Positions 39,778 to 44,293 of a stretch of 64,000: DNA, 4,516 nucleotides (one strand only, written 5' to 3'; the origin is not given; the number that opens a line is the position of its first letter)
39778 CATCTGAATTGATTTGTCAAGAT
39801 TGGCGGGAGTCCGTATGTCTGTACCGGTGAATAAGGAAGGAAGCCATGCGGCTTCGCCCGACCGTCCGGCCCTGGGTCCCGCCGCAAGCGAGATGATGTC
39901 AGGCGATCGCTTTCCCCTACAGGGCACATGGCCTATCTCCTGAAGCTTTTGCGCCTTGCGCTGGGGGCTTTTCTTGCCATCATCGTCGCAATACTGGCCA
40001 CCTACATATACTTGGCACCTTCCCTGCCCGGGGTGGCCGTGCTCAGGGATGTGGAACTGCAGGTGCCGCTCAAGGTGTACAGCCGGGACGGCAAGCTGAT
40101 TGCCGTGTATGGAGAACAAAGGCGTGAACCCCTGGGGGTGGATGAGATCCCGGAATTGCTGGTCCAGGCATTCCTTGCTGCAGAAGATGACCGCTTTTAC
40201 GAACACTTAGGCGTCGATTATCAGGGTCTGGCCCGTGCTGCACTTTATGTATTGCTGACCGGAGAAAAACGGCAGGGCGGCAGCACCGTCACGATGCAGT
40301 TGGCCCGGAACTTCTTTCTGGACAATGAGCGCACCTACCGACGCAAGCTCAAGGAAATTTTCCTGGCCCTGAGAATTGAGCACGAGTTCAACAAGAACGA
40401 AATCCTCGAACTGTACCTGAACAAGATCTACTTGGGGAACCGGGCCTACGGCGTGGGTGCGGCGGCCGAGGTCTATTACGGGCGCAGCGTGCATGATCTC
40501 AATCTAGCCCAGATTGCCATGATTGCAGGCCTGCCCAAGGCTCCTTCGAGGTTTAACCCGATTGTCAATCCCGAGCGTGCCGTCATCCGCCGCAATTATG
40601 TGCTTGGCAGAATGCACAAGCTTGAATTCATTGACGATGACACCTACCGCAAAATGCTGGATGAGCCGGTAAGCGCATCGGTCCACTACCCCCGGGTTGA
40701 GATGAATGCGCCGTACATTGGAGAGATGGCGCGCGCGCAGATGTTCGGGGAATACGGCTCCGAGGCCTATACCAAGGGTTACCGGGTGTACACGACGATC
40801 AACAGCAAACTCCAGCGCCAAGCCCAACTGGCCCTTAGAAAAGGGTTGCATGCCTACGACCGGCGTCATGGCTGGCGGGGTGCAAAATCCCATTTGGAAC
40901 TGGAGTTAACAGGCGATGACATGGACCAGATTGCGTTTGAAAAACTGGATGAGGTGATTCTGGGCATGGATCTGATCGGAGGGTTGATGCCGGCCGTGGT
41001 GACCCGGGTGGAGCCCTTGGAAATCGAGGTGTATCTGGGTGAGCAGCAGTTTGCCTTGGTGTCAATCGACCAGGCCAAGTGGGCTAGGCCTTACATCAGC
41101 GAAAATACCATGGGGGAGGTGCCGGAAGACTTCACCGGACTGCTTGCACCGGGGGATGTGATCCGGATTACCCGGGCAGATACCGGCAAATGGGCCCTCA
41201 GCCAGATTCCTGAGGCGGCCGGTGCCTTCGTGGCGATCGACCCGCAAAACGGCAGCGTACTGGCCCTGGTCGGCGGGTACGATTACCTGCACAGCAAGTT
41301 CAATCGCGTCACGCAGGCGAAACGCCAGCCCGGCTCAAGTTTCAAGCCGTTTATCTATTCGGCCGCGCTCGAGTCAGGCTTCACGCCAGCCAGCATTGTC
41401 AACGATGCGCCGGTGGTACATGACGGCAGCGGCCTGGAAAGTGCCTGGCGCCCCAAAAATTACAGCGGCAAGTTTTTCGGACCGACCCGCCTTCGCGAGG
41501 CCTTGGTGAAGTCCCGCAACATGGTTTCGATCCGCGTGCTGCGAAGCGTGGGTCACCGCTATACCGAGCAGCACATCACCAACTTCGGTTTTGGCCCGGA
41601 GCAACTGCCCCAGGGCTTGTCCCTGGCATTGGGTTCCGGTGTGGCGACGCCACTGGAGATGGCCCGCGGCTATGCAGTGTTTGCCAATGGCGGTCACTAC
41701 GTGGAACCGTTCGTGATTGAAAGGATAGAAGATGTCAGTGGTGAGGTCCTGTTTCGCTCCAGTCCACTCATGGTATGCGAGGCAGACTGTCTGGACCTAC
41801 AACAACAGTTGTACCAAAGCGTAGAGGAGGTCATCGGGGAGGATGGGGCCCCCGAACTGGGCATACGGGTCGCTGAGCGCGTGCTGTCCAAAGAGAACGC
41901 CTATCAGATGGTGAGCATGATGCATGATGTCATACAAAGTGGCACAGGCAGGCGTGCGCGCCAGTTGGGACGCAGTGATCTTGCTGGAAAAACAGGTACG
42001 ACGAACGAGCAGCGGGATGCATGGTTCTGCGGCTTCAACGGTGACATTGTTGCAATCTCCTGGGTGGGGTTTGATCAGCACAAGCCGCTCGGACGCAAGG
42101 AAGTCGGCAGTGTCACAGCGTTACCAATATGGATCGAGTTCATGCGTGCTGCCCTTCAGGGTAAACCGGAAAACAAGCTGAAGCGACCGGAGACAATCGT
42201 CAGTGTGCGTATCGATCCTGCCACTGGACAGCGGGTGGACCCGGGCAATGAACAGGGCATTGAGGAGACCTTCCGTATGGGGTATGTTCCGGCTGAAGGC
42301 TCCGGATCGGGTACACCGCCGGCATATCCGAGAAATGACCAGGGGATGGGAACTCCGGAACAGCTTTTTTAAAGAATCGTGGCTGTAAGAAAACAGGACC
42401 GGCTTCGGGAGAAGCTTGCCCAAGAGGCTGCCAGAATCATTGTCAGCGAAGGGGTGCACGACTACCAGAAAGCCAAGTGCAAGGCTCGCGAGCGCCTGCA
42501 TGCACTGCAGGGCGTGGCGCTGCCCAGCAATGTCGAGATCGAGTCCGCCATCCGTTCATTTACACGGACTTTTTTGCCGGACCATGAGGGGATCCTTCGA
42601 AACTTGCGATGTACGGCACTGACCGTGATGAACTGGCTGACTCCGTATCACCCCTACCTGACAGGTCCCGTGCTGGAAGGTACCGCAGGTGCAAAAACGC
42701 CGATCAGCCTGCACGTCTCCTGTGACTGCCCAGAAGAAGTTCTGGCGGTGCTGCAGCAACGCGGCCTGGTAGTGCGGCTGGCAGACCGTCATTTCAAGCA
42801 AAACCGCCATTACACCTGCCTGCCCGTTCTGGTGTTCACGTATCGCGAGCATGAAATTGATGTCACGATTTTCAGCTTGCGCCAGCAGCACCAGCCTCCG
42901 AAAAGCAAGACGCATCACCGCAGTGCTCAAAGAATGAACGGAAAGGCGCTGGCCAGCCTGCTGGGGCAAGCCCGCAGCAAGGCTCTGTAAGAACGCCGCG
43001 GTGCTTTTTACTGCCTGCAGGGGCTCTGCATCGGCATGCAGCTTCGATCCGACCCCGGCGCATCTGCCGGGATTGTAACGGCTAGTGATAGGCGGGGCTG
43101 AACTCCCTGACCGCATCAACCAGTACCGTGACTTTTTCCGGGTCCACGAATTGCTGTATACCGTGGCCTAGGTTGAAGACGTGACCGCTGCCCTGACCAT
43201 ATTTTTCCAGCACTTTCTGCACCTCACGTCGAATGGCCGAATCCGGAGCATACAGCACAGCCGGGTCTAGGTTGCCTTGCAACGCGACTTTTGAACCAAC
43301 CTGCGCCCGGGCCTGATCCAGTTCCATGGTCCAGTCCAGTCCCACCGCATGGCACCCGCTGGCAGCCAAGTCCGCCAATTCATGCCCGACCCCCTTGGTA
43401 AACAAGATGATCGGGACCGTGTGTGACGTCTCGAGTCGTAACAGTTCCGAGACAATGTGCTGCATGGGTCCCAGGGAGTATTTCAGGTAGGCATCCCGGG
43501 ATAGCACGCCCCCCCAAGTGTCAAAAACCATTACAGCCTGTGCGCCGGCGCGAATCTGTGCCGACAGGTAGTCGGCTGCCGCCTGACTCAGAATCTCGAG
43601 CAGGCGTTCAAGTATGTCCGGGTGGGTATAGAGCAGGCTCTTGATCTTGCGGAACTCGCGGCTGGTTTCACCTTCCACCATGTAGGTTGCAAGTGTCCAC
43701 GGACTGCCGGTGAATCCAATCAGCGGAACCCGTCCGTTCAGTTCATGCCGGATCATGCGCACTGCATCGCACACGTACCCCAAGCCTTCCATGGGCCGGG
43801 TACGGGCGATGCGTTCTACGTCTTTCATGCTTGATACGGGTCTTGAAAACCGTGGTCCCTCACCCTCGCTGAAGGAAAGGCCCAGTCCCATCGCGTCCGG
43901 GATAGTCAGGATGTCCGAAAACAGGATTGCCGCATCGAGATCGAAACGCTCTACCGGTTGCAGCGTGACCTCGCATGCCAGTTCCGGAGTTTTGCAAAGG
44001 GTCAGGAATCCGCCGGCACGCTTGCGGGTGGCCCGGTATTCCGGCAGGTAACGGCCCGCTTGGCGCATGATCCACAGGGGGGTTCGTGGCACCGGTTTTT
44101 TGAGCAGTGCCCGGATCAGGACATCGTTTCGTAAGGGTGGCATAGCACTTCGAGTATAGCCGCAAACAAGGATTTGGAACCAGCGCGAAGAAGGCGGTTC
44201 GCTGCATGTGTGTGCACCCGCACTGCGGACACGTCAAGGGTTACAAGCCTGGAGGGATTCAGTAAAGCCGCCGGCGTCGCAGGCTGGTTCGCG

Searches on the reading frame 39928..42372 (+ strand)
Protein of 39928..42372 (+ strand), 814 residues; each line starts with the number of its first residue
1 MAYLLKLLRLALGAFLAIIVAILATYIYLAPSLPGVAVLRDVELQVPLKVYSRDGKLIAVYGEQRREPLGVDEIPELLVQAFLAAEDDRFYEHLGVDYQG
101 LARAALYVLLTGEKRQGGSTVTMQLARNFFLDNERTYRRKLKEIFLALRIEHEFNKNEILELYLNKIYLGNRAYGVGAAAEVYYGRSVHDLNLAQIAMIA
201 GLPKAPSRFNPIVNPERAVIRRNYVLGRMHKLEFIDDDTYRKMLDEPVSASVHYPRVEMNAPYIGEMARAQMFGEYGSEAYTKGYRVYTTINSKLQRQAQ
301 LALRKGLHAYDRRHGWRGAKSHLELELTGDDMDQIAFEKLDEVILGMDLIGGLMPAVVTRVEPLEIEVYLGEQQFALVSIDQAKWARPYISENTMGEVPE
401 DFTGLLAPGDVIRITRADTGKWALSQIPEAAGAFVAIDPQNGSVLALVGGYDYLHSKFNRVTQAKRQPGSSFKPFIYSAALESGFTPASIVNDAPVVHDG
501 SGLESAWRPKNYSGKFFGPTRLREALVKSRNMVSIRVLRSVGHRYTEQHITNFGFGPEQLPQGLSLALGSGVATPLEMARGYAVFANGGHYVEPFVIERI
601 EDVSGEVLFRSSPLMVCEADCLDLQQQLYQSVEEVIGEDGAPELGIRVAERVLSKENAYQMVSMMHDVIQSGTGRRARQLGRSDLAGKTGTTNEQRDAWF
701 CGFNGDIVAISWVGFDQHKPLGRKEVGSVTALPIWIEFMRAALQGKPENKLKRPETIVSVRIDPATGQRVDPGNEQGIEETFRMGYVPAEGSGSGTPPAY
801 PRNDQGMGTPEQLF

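Call 27: search_protein_families(library=pfam, proteins=[window:39928-42372:+], max_evalue=0.00001)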
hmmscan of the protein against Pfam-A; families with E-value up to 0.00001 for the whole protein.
window:39928-42372:+ (814 aa): 3 families
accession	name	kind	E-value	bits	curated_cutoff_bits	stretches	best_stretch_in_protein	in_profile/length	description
PF00912.28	Transgly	-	1.5e-65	220.4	27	1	55-230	2-178/178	Transglycosylase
PF00905.27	Transpeptidase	-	6.3e-32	111.4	22.1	1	432-696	1-246/299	Penicillin binding protein transpeptidase domain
PF17092.11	PCB_OB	-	4.6e-22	79.3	27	1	316-430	1-111/111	Penicillin-binding protein OB-like domain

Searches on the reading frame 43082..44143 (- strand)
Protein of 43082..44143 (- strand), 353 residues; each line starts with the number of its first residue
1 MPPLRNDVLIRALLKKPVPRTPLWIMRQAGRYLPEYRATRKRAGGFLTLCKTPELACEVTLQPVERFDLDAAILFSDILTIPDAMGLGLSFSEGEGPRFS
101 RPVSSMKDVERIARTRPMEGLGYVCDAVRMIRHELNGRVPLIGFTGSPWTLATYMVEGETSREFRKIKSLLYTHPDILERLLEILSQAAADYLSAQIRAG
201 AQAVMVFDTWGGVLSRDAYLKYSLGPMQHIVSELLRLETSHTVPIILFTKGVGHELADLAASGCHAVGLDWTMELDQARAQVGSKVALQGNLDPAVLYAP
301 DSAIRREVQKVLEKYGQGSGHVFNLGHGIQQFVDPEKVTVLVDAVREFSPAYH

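Call 27: search_protein_families(library=pfam, proteins=[window:43082-44143:-], max_evalue=0.00001)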
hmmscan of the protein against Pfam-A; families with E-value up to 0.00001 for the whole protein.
window:43082-44143:- (353 aa): 1 family
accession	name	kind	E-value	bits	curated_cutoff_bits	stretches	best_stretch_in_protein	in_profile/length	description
PF01208.23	URO-D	-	2.2e-132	441.7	23.9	1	5-348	2-346/346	Uroporphyrinogen decarboxylase (URO-D)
